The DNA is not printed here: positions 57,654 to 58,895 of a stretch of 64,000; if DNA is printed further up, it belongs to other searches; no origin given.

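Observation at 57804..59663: PD-(D/E)xK-like protein paired with a CD-NTase/SMODS-like nucleotidyltransferase: possible minimal signalling defence module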

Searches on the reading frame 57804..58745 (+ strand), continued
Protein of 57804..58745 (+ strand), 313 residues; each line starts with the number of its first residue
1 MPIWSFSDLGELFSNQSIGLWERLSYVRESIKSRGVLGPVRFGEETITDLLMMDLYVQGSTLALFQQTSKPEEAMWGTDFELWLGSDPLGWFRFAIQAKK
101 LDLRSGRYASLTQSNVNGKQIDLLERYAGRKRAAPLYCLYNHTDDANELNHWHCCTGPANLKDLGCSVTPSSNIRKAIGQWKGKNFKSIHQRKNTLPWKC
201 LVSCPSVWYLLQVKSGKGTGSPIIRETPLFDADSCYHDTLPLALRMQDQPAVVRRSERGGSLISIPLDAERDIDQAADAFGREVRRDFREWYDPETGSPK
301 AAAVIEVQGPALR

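Call 18: predict_structure(alignment_id=A1)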
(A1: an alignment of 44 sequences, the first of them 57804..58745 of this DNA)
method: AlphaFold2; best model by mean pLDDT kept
length: 313 residues; sequences in the alignment: 44
mean_pLDDT: 86.8   pTM: 0.88
mean pLDDT of the five models: 86.8, 86.4, 85.9, 84.1, 84.0
residues with pLDDT >= 90: 166; 70-90: 113; 50-70: 33; < 50: 1
segments of 3 or more residues with pLDDT < 50: none
pLDDT, mean of each block of 10 residues (from residue 1): 79 95 93 71 91 93 79 72 94 96 92 90 94 96 93 84 96 95 94 92 87 79 62 93 75 88 88 82 88 81 87 50
secondary structure, 60 per line:
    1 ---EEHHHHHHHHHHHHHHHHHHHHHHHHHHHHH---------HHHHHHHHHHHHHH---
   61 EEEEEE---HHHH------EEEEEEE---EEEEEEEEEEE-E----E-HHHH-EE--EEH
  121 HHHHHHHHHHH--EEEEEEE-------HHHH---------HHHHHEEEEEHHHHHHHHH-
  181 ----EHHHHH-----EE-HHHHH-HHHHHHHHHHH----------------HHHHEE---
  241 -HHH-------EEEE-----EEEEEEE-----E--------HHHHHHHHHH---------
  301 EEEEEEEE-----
elements in order: H6-34 H44-57 E61-66 H70-73 E80-86 E90-100 H109-112 H120-131 E134-140 H148-151 H161-165 E166-170 H171-179 H186-190 H199-203 H205-215 H232-235 E252-255 E261-267 H282-291 E301-308
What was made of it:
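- On PD-(D/E)xK nuclease superfamily (gene 1): The AF2 model (pLDDT 86.8) has H44-57, E61-66, E80-86, E90-100, H120-131 and E134-140 (call 18).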

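Call 24: fold_search(model_id=the predicted structure, library=pdb)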
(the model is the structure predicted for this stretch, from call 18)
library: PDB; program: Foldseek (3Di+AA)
matches with E <= 10: 51; with E <= 0.001: 0
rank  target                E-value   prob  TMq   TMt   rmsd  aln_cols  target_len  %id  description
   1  1gef_B                9.1e-01  0.30  0.10  0.26   4.4        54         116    9  Crystal structure of the archaeal holliday junction resolvase HJC (released 2001-03-21)
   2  1gef_E                1.1e+00  0.30  0.11  0.29   2.9        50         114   12  Crystal structure of the archaeal holliday junction resolvase HJC (released 2001-03-21)
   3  1gef_A                1.4e+00  0.07  0.12  0.27  13.4       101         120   10  Crystal structure of the archaeal holliday junction resolvase HJC (released 2001-03-21)
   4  5yew_B                2.0e+00  0.04  0.10  0.09  12.0       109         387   15  Structural basis for GTP hydrolysis and conformational change of mitofusin 1 in mediating mitochondrial fusion (released 2018-01-31)
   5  8w4j_F                2.4e+00  0.01  0.06  0.04  18.2       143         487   11  Cryo-EM structure of the KLHL22 E3 ligase bound to human glutamate dehydrogenase I (released 2023-11-01)
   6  5yew_C                3.0e+00  0.03  0.10  0.09  11.7       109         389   15  Structural basis for GTP hydrolysis and conformational change of mitofusin 1 in mediating mitochondrial fusion (released 2018-01-31)
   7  4del                  3.2e+00  0.02  0.11  0.10  11.8       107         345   14  Active site loop dynamics of a class IIa fructose 1,6-bisphosphate aldolase from M. tuberculosis (released 2013-01-23)
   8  4a21_A                3.8e+00  0.01  0.10  0.10  12.3       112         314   12  Structure of Mycobacterium tuberculosis fructose 1,6-bisphosphate aldolase bound to sulfate (released 2011-10-05)
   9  7uam_C                4.0e+00  0.01  0.12  0.10  12.5       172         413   10  Structure of human neuronal nitric oxide synthase R354A/G357D mutant heme domain in complex with (6-(3-(4,4-difluoropi (released 2022-07-13)
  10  5yew_A                4.3e+00  0.03  0.11  0.09  11.5       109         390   11  Structural basis for GTP hydrolysis and conformational change of mitofusin 1 in mediating mitochondrial fusion (released 2018-01-31)
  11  5h8u_B                4.3e+00  0.01  0.07  0.04  19.5       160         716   11  Crystal structure of mycobacterium tuberculosis wild-type malate synthase in complex with product malate (released 2016-10-26)
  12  5vfb_A                4.3e+00  0.00  0.08  0.04  25.6       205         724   10  1.36 Angstrom Resolution Crystal Structure of Malate Synthase G from Pseudomonas aeruginosa in Complex with Glycolic A (released 2017-04-19)
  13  8kgy_B                4.5e+00  0.01  0.07  0.05  17.8       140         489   11  Human glutamate dehydrogenase I (released 2023-10-25)
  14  8fgm_A                5.1e+00  0.02  0.14  0.12  13.0       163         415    9  Structure of human neuronal nitric oxide synthase R354A/G357D mutant heme domain in complex with 4-(difluoromethyl)-6- (released 2023-10-11)
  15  6s65_B                5.4e+00  0.03  0.09  0.06  15.4        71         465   21  Crystal Structure of the Homospermidine Synthase (HSS) variant N135F from Blastochloris viridis in Complex with NAD (released 2020-07-15)
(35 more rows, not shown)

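Call 28: search_protein_families(library=pfam, proteins=[L033:6720-7562:+, L034:1642-2493:+, L034:2591-3616:+, L035:6714-7652:+, L026:6475-7953:+, L031:8682-10439:+, L018:8967-9521:+, L017:9447-10091:+, L025:5943-7007:+, L032:8943-9341:+], max_evalue=0.01)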
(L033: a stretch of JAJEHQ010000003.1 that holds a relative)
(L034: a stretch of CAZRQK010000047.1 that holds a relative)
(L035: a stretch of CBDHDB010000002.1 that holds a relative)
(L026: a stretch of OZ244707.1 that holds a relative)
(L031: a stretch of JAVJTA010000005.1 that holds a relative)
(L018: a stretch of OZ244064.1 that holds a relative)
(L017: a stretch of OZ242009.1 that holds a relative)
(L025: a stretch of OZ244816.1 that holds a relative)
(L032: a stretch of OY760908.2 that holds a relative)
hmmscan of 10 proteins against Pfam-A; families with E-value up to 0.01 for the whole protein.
L033:6720-7562:+ (281 aa): 2 families
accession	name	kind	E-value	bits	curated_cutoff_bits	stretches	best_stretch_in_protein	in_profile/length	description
PF01844.29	HNH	-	0.0044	17.6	21.4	1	212-255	1-43/47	HNH endonuclease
PF23382.1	DUF7097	-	0.0095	16.3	27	0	191-255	58-134/175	Family of unknown function (DUF7097)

L034:1642-2493:+ (284 aa): 2 families
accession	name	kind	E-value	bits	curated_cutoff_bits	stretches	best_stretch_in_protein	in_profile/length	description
PF11185.13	DUF2971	-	7.9e-14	53.2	22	1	99-202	1-89/89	Protein of unknown function (DUF2971)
PF10899.13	AbiGi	-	0.0015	19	22.4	1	188-240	123-177/185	Putative abortive phage resistance protein AbiGi, antitoxin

L034:2591-3616:+ (342 aa): 0 families

L035:6714-7652:+ (313 aa): 0 families

L026:6475-7953:+ (493 aa): 4 families
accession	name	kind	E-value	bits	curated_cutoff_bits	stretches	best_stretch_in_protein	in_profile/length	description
PF02384.22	N6_Mtase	-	1.9e-65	221.7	20.4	1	130-444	3-297/311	N-6 DNA Methylase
PF12161.14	HsdM_N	-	3.8e-11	44.2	24.5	1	8-118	2-134/135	HsdM N-terminal domain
PF01170.24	UPF0020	-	1.6e-07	31.6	22.3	1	163-270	18-134/197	RMKL-like, methyltransferase domain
PF07669.17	Eco57I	-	1.2e-05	25.9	25.3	1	257-353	74-165/171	Eco57I restriction-modification methylase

L031:8682-10439:+ (586 aa): 3 families
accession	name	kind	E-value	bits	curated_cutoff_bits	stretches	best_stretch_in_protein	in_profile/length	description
PF07669.17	Eco57I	-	1.4e-15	58.2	25.3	1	223-311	72-165/171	Eco57I restriction-modification methylase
PF02384.22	N6_Mtase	-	2.1e-15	57.3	20.4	1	104-336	24-236/311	N-6 DNA Methylase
PF01170.24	UPF0020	-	0.0077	16.4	22.3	0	128-245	25-141/197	RMKL-like, methyltransferase domain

L018:8967-9521:+ (185 aa): 0 families

L017:9447-10091:+ (215 aa): 0 families

L025:5943-7007:+ (355 aa): 1 family
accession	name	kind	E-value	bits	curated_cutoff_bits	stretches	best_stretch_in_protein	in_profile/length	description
PF01939.22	NucS_C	-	6.9e-05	23.3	24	1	29-91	5-66/124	Endonuclease NucS C-terminal domain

L032:8943-9341:+ (133 aa): 0 families

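Call 29: search_protein_families(library=padloc, proteins=[L033:6720-7562:+, L034:1642-2493:+, L034:2591-3616:+, L035:6714-7652:+, L026:6475-7953:+, L031:8682-10439:+, L018:8967-9521:+, L017:9447-10091:+, L025:5943-7007:+, L032:8943-9341:+], max_evalue=0.01)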
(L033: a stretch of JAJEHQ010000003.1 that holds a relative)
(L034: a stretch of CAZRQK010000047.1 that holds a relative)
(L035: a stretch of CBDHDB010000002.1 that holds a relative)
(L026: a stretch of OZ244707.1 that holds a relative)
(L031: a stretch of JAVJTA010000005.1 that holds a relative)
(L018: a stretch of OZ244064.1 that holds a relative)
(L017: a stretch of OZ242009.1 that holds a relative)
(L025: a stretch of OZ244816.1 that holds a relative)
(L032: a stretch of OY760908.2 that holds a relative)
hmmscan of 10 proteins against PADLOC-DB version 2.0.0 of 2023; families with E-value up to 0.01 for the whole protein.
L033:6720-7562:+ (281 aa): 6 families
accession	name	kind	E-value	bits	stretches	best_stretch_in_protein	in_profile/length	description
PDLC00645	ZorE2|ZorE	-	5.5e-78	260.6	1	2-281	4-279/375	HNH endonuclease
PDLC00642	ZorE2|ZorE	-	2.5e-72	241.7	1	28-280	34-281/283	HNH endonuclease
PDLC00643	ZorE2|ZorE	-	4e-55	185.1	1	14-273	19-278/282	HNH endonuclease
PDLC00646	ZorE2|ZorE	-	4e-27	93.3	1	3-154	5-151/162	HNH endonuclease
PDLC00644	ZorE2|ZorE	-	8.9e-26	89.1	1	47-260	42-243/267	HNH endonuclease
PDLC03673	HEase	-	0.00091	16.9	1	182-260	63-137/227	homing endonuclease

L034:1642-2493:+ (284 aa): 5 families
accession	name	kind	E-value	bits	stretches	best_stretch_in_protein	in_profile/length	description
PDLC04990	PDC-S31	-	5.9e-13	47.2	1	64-284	87-252/259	-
PDLC04994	PDC-S31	-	9.3e-11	39.6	1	86-120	122-156/273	-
PDLC04993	PDC-S31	-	8.4e-09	33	1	11-208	12-179/245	-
PDLC04992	PDC-S31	-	4e-06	24.7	1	71-209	42-161/220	-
PDLC04991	PDC-S31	-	7.2e-05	20.6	1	16-120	3-100/208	-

L034:2591-3616:+ (342 aa): 0 families

L035:6714-7652:+ (313 aa): 0 families

L026:6475-7953:+ (493 aa): 57 families (the best 25 are shown)
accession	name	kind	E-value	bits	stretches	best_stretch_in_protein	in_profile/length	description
PDLC03026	MTase_I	-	2e-188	625.5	1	5-489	4-478/487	Type I methyltransferase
PDLC03021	MTase_I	-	9.3e-90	299.8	1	9-484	12-485/491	Type I methyltransferase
PDLC04134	mad2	-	2.5e-60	202.7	1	8-415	142-485/492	mads_2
PDLC03025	MTase_I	-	1.4e-53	180.5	1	20-458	17-456/569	Type I methyltransferase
PDLC03031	MTase_I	-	2.4e-32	110.1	1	130-372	162-403/834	Type I methyltransferase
PDLC03027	MTase_I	-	7.9e-32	108.6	1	8-449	9-436/810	Type I methyltransferase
PDLC03035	MTase_I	-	2.3e-30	103.7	1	85-430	109-440/653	Type I methyltransferase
PDLC03036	MTase_I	-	1.1e-29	101.4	1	135-406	198-458/635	Type I methyltransferase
PDLC03318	MTase_II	-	2.7e-29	100.1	2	113-211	308-402/723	Type II methyltransferase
PDLC03022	MTase_I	-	2.3e-28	97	1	115-446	144-470/857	Type I methyltransferase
PDLC03029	MTase_I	-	8e-27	92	1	133-368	157-399/661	Type I methyltransferase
PDLC03032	MTase_I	-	2.2e-26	90.2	1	10-377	11-374/1001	Type I methyltransferase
PDLC03218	MTase_II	-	2.1e-25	87.3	1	117-414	232-523/532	Type II methyltransferase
PDLC03018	MTase_I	-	7.2e-23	78.9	1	126-212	283-366/749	Type I methyltransferase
PDLC03039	MTase_I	-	1.6e-21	74.1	1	83-394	97-399/708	Type I methyltransferase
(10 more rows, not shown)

L031:8682-10439:+ (586 aa): 54 families (the best 25 are shown)
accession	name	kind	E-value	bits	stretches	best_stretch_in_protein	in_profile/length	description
PDLC03338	MTase_II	-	2.1e-118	394.6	1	75-582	99-600/604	Type II methyltransferase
PDLC03227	MTase_II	-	1.2e-34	118.1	1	99-564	21-463/494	Type II methyltransferase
PDLC03348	MTase_II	-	1.2e-23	81.5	1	100-334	215-454/727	Type II methyltransferase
PDLC03335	MTase_II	-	9.2e-21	72.1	1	86-336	60-308/607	Type II methyltransferase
PDLC03313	MTase_II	-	2.6e-17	60.6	1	106-348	23-268/563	Type II methyltransferase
PDLC03359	MTase_II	-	1.3e-16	58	1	101-338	31-261/840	Type II methyltransferase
PDLC04134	mad2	-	7.1e-16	56.1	1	89-336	254-449/492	mads_2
PDLC03267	MTase_II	-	2.7e-15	54.3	1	106-335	14-220/539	Type II methyltransferase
PDLC03237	MTase_II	-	1.3e-12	44.5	1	247-335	270-360/1036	Type II methyltransferase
PDLC03021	MTase_I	-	3.7e-12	43.8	1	100-329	158-374/491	Type I methyltransferase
PDLC03258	MTase_II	-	3.3e-11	41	1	224-315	101-187/366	Type II methyltransferase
PDLC03026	MTase_I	-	5.1e-11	40.4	1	102-308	139-333/487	Type I methyltransferase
PDLC03226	MTase_II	-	1.1e-10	38.8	1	101-312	12-216/579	Type II methyltransferase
PDLC03293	MTase_II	-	2.7e-10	37.6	1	206-311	78-190/427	Type II methyltransferase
PDLC03612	REase_MTase_IIG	-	3.2e-10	36.8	1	223-335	804-917/1247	Type IIG restriction enzyme-methyltransferase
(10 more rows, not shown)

L018:8967-9521:+ (185 aa): 0 families

L017:9447-10091:+ (215 aa): 12 families
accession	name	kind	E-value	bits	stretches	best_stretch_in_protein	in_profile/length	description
PDLC00218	KwaA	-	5.7e-60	200.2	1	31-213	3-185/186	Unknown function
PDLC00212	KwaA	-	3.8e-11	41.1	1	73-212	59-200/205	Unknown function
PDLC00219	KwaA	-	1.4e-10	39.4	1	76-212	57-190/194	Unknown function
PDLC00207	KwaA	-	2.6e-10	38.9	1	96-210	90-207/213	Unknown function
PDLC00221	KwaA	-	6.4e-10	37.3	1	39-208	5-165/173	Unknown function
PDLC00210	KwaA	-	1.8e-09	36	1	44-212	9-168/169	Unknown function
PDLC00215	KwaA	-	1.5e-08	32.5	1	73-212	57-191/196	Unknown function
PDLC00208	KwaA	-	1.5e-07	29.3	1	39-169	4-145/190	Unknown function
PDLC00213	KwaA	-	7.1e-07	27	1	76-170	58-154/197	Unknown function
PDLC00216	KwaA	-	9e-07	27.3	1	38-195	4-152/173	Unknown function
PDLC00220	KwaA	-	6e-06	24.2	1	75-171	63-160/198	Unknown function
PDLC00217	KwaA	-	0.0011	16.6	1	42-169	9-149/193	Unknown function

L025:5943-7007:+ (355 aa): 9 families
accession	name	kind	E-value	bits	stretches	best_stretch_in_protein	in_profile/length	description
PDLC04916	PDC-S11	-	1.9e-63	212.7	1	3-210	4-207/358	-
PDLC04915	PDC-S11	-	3.5e-32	110.1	1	29-187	30-194/379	-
PDLC04910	PDC-S11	-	2.2e-16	58.1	1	27-185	28-192/359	-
PDLC04913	PDC-S11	-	1.7e-15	54.9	1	29-175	30-185/375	-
PDLC04909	PDC-S11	-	1.6e-13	49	1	29-119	30-122/347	-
PDLC04944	PDC-S18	-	8.1e-08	29.9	1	24-96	21-93/307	-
PDLC04946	PDC-S18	-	5.6e-07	26.9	1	1-97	18-113/365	-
PDLC04824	PDC-S02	-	4.3e-05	20.9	1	27-97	192-262/308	-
PDLC04799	PDC-S02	-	0.0033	14.6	1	45-99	210-263/308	-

L032:8943-9341:+ (133 aa): 0 families
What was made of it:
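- It follows HsdM by 6 nt (L026, call 29).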

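Call 46: search_solved_structures(query=A1, max_evalue=10, show_alignments=2)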
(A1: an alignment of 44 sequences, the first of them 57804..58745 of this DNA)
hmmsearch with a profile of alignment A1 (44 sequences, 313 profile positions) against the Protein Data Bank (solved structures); distinct sequences matched with E-value up to 10: 2.
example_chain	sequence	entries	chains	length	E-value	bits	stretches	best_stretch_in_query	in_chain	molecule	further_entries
3nel_A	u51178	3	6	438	1.8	10.7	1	122-148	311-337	Aspartyl-tRNA synthetase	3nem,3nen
1b8a_A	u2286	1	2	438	1.9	10.7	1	122-148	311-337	PROTEIN (ASPARTYL-TRNA SYNTHETASE)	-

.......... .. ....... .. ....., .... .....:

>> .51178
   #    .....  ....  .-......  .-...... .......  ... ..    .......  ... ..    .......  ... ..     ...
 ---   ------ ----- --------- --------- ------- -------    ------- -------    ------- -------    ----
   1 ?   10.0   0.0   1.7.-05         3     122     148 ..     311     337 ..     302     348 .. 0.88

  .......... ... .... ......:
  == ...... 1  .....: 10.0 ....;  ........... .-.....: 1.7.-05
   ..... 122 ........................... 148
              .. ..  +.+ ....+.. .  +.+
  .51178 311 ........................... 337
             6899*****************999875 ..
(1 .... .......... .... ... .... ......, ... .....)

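Call 50: search_protein_families(library=padloc, proteins=[L010:9326-13048:+, L029:9069-12542:+, L033:8943-12836:+, L022:8985-10307:+, L024:9837-11075:+, L027:9352-10611:+, L036:9016-10596:+, L019:9135-10253:-, L021:9052-10032:-, L016:9214-10692:-], max_evalue=0.0001)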
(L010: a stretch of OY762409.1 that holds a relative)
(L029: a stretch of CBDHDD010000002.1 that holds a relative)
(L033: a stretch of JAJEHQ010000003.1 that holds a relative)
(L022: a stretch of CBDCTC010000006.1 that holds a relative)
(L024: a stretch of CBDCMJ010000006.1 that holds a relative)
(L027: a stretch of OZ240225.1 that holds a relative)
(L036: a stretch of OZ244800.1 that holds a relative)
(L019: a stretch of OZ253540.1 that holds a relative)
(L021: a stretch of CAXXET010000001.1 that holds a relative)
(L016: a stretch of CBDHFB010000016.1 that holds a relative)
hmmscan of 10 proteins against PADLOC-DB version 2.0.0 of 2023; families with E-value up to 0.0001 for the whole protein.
L010:9326-13048:+ (1241 aa): 0 families

L029:9069-12542:+ (1158 aa): 5 families
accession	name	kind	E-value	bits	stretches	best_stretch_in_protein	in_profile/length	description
PDLC03920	MkoA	-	2.1e-40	136.9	2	882-1139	787-1089/1112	-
PDLC03924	MkoC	-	2.7e-25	86.7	1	948-1146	766-963/1136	-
PDLC03921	MkoA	-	5.7e-23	78.6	1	886-1132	1298-1572/1607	-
PDLC02895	DpdJ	-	8.1e-13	44.1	1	777-1124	66-451/2112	DpdJ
PDLC05009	PDC-S37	-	3.2e-05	19.9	0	777-803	313-339/1550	-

L033:8943-12836:+ (1298 aa): 4 families
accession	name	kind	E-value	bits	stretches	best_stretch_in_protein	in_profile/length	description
PDLC03859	LmuB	-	1.8e-21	75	1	95-843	3-591/611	-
PDLC03863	LmuB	-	1.9e-08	31.5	1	303-521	202-371/610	-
PDLC04135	mad3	-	4.2e-08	31.1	1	96-158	1-58/374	mads_3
PDLC03865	LmuB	-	2.3e-06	24.1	1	97-152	3-61/1007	-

L022:8985-10307:+ (441 aa): 0 families

L024:9837-11075:+ (413 aa): 0 families

L027:9352-10611:+ (420 aa): 0 families

L036:9016-10596:+ (527 aa): 0 families

L019:9135-10253:- (373 aa): 0 families

L021:9052-10032:- (327 aa): 1 family
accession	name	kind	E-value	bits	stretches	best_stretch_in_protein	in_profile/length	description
PDLC02919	HEAT-ARM_XIII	-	1.8e-18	63.4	1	32-169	114-246/1972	-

L016:9214-10692:- (493 aa): 0 families
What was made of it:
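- Closest known: Cap4 / LmuA. Same: DUF6615 does this in L033 (call 50).
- It occupies the LmuA position before an LmuB-like SMC gene (L033, call 50).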
